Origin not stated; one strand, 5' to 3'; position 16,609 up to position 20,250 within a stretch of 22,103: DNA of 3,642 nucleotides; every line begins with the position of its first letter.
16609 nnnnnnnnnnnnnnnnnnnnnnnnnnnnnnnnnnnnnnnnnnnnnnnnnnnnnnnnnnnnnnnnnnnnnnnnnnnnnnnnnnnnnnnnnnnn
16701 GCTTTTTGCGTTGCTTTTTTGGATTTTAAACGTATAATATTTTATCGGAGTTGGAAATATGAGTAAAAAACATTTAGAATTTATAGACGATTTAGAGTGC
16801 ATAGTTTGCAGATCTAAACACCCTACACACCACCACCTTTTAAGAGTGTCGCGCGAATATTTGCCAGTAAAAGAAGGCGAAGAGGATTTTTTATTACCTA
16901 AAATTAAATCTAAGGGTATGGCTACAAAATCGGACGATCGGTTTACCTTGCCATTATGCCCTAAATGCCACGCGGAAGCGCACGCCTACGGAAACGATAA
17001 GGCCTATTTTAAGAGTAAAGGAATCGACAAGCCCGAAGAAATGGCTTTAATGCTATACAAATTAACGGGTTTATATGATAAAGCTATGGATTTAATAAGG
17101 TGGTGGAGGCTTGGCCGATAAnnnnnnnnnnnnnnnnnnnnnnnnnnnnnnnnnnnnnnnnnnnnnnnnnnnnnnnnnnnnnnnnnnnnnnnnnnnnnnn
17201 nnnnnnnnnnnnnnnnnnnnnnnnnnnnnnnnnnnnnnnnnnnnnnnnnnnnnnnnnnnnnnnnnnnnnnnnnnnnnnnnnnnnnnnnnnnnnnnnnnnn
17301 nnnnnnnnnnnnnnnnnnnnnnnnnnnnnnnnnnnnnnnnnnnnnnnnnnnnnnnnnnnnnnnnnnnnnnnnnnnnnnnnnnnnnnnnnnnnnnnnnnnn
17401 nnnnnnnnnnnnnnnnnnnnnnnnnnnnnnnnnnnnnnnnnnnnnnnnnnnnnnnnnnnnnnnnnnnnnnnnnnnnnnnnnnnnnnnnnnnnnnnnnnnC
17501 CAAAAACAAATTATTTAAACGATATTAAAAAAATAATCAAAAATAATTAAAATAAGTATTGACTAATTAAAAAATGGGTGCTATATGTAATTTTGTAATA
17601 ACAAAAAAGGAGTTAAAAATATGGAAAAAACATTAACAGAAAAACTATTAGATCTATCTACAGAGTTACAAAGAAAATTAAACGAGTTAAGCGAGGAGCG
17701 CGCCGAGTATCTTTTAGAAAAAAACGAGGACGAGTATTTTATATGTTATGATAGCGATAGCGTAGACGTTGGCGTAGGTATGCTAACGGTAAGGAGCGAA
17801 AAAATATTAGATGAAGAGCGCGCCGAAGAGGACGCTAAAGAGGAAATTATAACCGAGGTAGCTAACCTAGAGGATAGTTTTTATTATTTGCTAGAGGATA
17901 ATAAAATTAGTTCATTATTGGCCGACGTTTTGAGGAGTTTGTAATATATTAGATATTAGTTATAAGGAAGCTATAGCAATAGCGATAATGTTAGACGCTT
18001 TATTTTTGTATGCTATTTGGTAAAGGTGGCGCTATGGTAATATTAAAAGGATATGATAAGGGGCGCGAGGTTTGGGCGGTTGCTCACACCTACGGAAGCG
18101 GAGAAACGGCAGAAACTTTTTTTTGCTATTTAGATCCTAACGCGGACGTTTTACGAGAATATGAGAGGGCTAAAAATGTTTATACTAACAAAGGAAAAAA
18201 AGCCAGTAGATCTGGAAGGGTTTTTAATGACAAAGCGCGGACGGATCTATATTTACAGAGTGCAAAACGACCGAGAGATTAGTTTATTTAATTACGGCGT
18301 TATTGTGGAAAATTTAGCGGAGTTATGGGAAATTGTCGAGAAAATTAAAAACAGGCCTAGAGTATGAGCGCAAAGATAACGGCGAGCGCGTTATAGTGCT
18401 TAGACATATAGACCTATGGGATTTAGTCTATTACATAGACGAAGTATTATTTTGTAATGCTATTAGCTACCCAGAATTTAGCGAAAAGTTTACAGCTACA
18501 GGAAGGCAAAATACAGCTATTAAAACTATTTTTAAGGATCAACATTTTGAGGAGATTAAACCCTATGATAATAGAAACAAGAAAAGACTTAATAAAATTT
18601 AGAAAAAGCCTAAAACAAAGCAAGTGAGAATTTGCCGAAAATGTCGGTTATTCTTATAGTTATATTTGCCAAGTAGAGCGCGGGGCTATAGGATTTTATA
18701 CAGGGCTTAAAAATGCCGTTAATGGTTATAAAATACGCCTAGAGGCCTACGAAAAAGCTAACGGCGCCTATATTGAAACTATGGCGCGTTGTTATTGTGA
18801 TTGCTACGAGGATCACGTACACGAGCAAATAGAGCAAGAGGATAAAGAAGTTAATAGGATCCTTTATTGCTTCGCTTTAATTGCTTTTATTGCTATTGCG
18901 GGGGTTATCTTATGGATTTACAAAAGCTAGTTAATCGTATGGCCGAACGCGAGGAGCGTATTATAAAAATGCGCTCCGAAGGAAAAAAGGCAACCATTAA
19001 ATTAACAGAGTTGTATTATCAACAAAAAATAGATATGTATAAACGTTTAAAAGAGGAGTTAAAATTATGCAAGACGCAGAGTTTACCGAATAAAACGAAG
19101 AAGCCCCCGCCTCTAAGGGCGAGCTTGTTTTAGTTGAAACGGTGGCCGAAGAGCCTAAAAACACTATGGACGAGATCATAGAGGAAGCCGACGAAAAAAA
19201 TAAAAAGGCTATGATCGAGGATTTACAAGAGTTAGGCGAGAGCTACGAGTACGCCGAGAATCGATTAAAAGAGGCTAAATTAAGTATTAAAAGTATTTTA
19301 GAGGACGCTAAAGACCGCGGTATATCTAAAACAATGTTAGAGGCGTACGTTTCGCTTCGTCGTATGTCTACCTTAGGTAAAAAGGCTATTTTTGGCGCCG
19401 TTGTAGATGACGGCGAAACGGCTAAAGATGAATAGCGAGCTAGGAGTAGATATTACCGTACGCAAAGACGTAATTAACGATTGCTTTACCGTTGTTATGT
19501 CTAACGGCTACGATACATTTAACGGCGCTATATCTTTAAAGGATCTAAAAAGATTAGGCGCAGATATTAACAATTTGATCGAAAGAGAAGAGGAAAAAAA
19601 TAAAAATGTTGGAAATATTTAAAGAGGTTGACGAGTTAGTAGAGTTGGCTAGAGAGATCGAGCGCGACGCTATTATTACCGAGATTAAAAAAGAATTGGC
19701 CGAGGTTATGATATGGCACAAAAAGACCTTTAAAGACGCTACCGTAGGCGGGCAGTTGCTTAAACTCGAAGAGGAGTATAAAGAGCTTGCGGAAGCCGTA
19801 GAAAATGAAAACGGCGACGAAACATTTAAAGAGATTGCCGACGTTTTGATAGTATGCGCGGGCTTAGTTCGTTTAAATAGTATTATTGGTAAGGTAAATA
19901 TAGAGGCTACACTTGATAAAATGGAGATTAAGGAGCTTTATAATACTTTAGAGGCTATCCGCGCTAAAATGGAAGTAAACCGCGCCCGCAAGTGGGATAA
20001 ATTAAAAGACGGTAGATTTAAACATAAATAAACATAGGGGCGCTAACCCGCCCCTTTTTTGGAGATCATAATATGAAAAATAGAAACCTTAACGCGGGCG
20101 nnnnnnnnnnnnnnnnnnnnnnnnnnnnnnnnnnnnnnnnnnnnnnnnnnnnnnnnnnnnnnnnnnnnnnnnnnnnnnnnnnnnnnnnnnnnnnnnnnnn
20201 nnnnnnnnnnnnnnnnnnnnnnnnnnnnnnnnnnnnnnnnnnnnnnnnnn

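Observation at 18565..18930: In-frame TGA inside the recognition helix region of a membrane-anchored XRE-family regulator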

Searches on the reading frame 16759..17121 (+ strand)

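Call 9: search_protein_families(library=pfam, max_evalue=1, proteins=[window:16759-17121:+])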
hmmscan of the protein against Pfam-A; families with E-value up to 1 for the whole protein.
window:16759-17121:+ (120 aa): 2 families
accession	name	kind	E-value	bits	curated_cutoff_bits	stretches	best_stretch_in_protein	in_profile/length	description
PF06147.18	DUF968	-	2.5e-08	34.6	27.8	2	52-76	120-144/171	Protein of unknown function (DUF968)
PF23783.1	Zn_ribbon_TiaS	-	0.13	12.5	27.3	1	65-83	2-20/41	TiaS C-terminal zinc ribbon domain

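Call 10: search_protein_families(library=phrogs, max_evalue=0.01, proteins=[window:16759-17121:+])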
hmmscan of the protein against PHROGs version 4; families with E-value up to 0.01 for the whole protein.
window:16759-17121:+ (120 aa): 5 families
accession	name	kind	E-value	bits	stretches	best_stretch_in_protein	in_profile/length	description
phrog_1588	-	unknown function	2.7e-10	41.1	1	3-89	28-101/132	-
phrog_96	-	DNA, RNA and nucleotide metabolism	9.7e-08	32.7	1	51-77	279-305/334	HNH endonuclease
phrog_131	-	DNA, RNA and nucleotide metabolism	4.7e-06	27.8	1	50-74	67-91/131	HNH endonuclease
phrog_23141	-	unknown function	3.8e-05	24.6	1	52-76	17-41/71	-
phrog_28760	-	unknown function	0.0028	18.6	0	60-112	70-121/157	-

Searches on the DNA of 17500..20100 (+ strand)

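Call 4: search_dna_similar(query=window:17500-20100:+, collection=phages, mode=distant, max_rows=30)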
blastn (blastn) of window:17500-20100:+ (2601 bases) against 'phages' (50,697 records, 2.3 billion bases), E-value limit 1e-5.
No match.

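Call 34: search_rna_families(source=window, start=18000, end=19600, threshold=evalue, max_evalue=10)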
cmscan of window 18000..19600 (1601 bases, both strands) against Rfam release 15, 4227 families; matches with E-value up to 10: 3.
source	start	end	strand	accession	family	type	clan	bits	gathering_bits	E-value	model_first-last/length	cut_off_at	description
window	18541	18607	+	RF01701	Cyano-1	Gene; sRNA;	-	17.5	41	8.1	1-69/69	no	Cyano-1 RNA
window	18182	18229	+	RF00617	cHP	Cis-reg;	CL00129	15.6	40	5.6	1-45/45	no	Flavivirus capsid hairpin cHP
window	19273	19359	-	RF02120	FTX_2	Gene; lncRNA;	-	15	48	7.5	1-97/97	no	FTX transcript, XIST regulator conserved region 2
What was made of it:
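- On Selenoprotein gene: No Rfam match (call 34).
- Tried and rejected: Rfam on 18000-19600: only chance-level matches (call 34).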

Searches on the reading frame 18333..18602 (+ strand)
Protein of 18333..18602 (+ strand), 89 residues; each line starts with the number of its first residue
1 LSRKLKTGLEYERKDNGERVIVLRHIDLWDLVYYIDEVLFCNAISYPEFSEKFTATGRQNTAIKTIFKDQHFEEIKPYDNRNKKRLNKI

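Call 9: search_protein_families(library=pfam, max_evalue=1, proteins=[window:18333-18602:+])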
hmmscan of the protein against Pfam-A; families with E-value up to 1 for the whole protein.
window:18333-18602:+ (89 aa): 1 family
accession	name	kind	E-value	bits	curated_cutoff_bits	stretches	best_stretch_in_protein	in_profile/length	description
PF14233.11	DUF4335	-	0.1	13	27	1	12-70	105-162/186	Domain of unknown function (DUF4335)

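Call 10: search_protein_families(library=phrogs, max_evalue=0.01, proteins=[window:18333-18602:+])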
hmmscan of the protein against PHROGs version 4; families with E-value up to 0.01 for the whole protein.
window:18333-18602:+ (89 aa): 0 families

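Call 89: find_related_loci(query=window:18336-18599:+, collection=metagenome_contigs, flank=2500)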
Query window:18336-18599:+ (88 aa) in metagenome_contigs; peptide patterns used: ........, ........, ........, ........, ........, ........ (x = any residue, [..] = any of these).
105 stretches matched a pattern; 2 encode a relative of the query (tblastn E <= 1e-3); 2 distinct loci.
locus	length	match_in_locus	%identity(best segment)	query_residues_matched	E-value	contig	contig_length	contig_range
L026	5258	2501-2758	97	1-86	2e-55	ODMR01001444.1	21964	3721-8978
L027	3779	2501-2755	87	1-86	2e-48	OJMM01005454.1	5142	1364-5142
